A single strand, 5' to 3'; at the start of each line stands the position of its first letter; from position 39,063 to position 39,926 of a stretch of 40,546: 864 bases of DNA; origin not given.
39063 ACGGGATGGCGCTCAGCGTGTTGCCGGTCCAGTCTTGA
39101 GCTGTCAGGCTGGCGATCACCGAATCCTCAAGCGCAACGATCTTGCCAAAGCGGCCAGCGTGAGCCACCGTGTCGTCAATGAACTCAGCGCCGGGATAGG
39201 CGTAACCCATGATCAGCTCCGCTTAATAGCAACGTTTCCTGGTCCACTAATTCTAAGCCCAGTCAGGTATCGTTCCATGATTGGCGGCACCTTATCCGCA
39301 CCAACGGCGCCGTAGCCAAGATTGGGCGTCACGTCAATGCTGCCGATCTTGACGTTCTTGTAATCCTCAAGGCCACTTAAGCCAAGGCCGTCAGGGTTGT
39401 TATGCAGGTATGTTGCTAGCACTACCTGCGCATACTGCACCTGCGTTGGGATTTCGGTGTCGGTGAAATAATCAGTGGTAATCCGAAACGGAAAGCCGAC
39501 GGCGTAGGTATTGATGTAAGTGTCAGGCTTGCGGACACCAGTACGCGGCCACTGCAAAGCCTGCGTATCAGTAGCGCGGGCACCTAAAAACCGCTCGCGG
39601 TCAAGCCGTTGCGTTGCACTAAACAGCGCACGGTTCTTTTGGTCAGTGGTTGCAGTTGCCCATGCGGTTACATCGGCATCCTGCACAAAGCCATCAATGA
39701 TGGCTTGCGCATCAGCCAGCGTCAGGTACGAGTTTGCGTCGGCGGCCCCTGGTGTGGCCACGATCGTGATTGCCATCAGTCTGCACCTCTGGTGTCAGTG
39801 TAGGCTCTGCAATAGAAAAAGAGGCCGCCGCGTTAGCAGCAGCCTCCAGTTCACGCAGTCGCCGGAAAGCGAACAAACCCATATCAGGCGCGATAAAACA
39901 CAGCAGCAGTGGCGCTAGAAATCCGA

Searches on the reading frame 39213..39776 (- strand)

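Call 62: search_protein_families(library=phrogs, proteins=[window:39213-39776:-], max_evalue=0.0001)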
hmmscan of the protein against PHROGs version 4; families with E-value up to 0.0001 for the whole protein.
window:39213-39776:- (187 aa): 1 family
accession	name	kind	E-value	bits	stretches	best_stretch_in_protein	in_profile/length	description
phrog_477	-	connector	1.5e-36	127.1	1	1-182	5-177/220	head-tail adaptor Ad1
